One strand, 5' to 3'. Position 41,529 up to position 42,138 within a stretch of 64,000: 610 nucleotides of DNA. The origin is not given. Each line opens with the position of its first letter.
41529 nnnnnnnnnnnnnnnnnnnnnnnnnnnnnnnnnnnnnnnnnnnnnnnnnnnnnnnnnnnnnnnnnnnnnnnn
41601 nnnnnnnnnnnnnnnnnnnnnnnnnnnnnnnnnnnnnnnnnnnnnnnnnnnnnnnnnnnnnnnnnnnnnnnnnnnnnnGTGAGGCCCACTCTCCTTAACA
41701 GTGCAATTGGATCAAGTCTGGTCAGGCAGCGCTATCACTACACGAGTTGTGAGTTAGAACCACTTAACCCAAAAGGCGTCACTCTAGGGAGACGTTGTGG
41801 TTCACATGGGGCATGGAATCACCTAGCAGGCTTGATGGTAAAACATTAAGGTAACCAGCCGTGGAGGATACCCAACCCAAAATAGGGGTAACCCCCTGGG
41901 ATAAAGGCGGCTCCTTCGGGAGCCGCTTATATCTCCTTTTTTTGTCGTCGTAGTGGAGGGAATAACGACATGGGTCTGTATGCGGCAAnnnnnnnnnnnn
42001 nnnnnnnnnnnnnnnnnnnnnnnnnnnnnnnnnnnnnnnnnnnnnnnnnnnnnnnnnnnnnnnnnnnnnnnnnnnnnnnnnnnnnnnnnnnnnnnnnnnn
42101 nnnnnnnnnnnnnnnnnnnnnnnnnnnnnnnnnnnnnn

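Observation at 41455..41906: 450-nt ORF-free, GC-balanced region between the chimallin stop and the next terminator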

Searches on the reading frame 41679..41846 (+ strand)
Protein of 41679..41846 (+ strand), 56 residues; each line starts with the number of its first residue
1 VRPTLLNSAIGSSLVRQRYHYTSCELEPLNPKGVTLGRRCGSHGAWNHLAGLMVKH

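Call 105: search_protein_families(library=phrogs, proteins=[window:41679-41846:+], max_evalue=1)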
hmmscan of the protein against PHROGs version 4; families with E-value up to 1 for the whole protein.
window:41679-41846:+ (56 aa): 0 families

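Call 106: search_protein_families(library=pfam, proteins=[window:41679-41846:+], max_evalue=1)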
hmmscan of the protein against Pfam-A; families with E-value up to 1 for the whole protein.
window:41679-41846:+ (56 aa): 1 family
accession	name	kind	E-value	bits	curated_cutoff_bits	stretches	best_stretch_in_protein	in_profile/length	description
PF18103.7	SH3_11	-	0.15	12.7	25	1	15-36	21-42/63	Retroviral integrase C-terminal SH3 domain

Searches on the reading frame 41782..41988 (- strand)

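Call 105: search_protein_families(library=phrogs, proteins=[window:41782-41988:-], max_evalue=1)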
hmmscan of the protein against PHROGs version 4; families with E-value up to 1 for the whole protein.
window:41782-41988:- (69 aa): 1 family
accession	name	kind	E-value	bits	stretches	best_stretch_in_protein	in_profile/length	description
phrog_9304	-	unknown function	0.41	11.9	1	30-44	35-49/54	-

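Call 106: search_protein_families(library=pfam, proteins=[window:41782-41988:-], max_evalue=1)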
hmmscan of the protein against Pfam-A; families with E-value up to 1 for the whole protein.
window:41782-41988:- (69 aa): 0 families
